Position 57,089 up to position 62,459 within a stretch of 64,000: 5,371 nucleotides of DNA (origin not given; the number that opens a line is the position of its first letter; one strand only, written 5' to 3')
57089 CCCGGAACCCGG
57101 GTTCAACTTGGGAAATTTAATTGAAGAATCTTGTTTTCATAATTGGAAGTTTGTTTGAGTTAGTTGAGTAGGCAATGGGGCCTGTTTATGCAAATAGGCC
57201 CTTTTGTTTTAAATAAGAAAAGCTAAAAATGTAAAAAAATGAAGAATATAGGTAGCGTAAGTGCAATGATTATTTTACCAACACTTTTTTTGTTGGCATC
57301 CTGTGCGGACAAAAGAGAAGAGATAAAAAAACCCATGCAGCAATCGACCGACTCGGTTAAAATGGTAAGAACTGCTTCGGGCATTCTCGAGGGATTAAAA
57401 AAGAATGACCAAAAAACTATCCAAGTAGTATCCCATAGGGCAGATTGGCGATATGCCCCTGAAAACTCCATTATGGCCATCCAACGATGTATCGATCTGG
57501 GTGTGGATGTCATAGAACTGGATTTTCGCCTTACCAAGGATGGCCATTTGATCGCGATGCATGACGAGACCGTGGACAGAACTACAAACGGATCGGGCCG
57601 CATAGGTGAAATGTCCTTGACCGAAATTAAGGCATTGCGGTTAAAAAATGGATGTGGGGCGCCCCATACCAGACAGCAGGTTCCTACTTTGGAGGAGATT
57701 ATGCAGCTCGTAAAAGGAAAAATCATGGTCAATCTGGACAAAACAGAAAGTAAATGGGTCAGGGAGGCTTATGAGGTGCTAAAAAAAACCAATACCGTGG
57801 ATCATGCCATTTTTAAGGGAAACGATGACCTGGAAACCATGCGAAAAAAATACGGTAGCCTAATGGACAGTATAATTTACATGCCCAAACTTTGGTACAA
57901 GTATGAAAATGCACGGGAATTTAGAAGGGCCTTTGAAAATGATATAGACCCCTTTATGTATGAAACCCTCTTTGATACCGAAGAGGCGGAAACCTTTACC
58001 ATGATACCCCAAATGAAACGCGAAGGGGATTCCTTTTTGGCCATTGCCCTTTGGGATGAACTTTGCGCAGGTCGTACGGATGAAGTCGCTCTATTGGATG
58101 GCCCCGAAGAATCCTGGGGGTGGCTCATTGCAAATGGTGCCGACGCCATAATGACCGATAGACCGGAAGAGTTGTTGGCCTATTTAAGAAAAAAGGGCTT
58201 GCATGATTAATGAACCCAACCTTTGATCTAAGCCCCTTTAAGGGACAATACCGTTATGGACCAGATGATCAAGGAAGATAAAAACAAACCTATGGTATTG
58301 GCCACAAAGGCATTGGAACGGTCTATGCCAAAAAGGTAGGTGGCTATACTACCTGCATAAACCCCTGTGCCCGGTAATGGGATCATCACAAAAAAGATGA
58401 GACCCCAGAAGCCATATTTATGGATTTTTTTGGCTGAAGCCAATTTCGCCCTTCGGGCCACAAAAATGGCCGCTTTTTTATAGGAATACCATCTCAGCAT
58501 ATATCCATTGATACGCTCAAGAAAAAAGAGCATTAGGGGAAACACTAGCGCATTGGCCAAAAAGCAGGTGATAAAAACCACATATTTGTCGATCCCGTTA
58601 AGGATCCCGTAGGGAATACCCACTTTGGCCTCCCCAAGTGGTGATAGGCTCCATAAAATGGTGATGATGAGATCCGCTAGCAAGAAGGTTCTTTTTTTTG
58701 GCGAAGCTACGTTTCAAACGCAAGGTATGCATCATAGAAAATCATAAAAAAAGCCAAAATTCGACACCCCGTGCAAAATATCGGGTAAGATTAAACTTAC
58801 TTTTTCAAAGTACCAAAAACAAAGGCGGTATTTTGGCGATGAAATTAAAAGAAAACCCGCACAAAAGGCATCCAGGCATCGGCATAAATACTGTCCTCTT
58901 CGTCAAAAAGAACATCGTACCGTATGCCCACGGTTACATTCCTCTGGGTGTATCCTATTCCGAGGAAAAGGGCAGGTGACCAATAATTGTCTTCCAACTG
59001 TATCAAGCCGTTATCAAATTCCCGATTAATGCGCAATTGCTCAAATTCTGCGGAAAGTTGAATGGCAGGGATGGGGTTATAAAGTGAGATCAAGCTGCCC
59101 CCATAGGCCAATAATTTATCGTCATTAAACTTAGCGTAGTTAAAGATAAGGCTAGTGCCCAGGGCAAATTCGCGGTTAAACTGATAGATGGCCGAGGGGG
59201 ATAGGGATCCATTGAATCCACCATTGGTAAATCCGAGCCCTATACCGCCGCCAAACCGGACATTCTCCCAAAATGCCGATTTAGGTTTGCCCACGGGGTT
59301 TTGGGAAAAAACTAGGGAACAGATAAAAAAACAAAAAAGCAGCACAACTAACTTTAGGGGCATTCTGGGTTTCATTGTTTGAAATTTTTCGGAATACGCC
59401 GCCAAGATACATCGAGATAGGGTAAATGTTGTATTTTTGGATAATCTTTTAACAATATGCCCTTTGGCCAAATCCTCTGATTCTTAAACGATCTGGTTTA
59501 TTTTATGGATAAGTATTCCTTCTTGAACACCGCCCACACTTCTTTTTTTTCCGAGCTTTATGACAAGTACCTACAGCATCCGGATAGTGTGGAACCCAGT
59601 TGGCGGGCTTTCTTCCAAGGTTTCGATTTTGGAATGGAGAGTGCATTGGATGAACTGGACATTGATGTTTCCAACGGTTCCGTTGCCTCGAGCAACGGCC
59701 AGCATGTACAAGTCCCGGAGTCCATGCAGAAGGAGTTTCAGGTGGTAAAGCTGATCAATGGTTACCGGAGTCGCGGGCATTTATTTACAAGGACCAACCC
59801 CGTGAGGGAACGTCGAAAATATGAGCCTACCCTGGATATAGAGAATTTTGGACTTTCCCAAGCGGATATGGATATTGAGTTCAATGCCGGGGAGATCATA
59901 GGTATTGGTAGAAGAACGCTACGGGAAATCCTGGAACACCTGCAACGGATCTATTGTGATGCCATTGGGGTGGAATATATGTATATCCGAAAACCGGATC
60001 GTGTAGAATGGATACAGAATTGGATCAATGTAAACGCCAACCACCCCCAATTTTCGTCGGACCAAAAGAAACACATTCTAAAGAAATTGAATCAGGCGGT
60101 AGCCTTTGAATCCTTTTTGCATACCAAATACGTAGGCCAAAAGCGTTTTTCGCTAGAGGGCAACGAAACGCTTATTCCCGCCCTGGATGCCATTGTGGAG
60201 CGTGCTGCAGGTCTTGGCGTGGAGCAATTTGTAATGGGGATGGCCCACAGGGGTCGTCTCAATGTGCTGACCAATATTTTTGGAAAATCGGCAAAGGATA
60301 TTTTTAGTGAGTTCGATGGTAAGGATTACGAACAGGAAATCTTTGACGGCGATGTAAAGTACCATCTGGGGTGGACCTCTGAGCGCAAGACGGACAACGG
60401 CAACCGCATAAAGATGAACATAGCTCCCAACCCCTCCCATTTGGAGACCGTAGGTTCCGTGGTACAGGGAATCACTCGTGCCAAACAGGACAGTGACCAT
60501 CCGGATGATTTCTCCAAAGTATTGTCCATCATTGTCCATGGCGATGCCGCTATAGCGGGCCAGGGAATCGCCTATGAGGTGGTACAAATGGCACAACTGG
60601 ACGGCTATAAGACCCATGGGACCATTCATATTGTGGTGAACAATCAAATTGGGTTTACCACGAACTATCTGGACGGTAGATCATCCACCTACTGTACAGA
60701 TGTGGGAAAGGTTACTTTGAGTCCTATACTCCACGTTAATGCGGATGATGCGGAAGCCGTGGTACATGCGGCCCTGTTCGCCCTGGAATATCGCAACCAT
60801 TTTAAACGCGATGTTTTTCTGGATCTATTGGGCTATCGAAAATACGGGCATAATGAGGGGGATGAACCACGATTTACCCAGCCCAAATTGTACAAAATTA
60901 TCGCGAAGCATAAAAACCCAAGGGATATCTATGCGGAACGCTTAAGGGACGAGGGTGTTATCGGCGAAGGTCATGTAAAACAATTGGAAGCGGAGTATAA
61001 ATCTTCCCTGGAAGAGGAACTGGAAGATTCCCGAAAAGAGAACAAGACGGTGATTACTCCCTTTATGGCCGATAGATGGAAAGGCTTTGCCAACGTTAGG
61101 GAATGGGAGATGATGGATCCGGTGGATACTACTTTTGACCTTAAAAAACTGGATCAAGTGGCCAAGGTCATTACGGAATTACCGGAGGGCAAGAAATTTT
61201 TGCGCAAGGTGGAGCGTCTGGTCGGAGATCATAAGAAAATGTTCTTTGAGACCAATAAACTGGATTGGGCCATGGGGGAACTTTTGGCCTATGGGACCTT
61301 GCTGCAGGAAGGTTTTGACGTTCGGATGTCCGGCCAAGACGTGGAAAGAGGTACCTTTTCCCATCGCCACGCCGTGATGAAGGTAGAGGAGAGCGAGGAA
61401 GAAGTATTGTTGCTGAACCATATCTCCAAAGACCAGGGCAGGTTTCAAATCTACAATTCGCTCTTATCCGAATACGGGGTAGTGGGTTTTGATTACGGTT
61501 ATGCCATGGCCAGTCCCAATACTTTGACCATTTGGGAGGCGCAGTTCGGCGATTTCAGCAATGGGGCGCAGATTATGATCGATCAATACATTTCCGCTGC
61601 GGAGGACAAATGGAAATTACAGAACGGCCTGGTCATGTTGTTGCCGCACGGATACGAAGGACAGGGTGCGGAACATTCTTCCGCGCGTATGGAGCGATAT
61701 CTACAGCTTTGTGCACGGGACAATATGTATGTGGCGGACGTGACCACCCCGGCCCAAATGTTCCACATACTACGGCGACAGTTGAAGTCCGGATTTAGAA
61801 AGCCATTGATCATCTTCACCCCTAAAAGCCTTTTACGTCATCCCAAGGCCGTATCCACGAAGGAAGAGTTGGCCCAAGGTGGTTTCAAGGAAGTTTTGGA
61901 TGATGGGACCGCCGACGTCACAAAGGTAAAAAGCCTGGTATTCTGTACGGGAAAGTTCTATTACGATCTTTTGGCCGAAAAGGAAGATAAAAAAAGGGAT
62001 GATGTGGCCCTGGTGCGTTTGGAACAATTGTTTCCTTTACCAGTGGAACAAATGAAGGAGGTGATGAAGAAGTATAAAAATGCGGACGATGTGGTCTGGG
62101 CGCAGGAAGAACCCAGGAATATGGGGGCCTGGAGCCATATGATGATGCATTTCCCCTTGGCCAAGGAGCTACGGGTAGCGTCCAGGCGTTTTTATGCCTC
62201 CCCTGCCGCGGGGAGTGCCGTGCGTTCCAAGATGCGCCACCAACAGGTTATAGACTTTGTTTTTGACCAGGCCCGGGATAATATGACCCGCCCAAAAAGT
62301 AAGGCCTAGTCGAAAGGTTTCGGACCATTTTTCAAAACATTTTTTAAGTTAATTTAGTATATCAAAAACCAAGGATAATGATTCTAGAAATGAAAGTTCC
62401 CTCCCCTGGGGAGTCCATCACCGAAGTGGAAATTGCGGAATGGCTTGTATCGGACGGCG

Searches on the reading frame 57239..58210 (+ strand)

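Call 47: search_protein_families(library=pfam, proteins=[window:57239-58210:+], max_evalue=0.0001)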
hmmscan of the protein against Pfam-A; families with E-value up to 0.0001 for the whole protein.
window:57239-58210:+ (323 aa): 2 families
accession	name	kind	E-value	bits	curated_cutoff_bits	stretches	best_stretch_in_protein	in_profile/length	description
PF03009.23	GDPD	-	7.6e-28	98.7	23.6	1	66-179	1-117/244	Glycerophosphoryl diester phosphodiesterase family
PF16387.11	DUF4996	-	2.1e-21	76.8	33.7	1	214-316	1-102/102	Domain of unknown function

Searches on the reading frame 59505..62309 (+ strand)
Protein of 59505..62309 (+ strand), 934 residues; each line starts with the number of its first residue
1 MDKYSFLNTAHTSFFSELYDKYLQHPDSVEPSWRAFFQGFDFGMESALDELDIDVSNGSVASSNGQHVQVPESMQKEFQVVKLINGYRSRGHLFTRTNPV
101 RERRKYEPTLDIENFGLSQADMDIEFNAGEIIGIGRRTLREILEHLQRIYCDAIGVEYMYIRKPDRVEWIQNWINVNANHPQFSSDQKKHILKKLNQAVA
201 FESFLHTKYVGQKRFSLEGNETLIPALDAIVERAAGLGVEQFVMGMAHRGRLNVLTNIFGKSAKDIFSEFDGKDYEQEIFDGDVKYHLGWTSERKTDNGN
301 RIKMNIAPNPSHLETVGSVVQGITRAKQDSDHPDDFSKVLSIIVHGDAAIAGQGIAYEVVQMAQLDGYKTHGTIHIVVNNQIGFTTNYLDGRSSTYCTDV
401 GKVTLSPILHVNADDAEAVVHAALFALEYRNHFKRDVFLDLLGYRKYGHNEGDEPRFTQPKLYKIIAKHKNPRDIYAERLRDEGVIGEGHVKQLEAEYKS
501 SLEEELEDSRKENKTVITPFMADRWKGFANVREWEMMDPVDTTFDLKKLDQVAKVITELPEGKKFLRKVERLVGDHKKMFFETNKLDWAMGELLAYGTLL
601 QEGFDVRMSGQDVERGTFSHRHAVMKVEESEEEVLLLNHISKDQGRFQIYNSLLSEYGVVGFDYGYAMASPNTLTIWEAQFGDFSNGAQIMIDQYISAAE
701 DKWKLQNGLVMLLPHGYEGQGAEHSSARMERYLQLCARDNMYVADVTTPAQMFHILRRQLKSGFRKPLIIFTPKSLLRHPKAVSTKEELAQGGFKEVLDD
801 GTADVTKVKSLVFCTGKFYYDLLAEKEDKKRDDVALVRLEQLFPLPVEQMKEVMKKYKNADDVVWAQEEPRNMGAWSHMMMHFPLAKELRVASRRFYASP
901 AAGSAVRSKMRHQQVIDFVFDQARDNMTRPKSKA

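Call 47: search_protein_families(library=pfam, proteins=[window:59505-62309:+], max_evalue=0.0001)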
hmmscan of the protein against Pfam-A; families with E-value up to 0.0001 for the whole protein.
window:59505-62309:+ (934 aa): 4 families
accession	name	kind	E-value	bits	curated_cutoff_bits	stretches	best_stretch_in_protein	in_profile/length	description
PF00676.26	E1_dh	-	1.7e-52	178.7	22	1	196-514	4-296/300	Dehydrogenase E1 component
PF02779.29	Transket_pyr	-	1.9e-46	158.3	27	1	585-778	2-173/174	Transketolase, pyrimidine binding domain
PF16870.10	OxoGdeHyase_C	-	5.1e-39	133.9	27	1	784-920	2-151/151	2-oxoglutarate dehydrogenase C-terminal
PF16078.10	2-oxogl_dehyd_N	-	7.5e-13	48.2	27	1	5-43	2-40/41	2-oxoglutarate dehydrogenase N-terminus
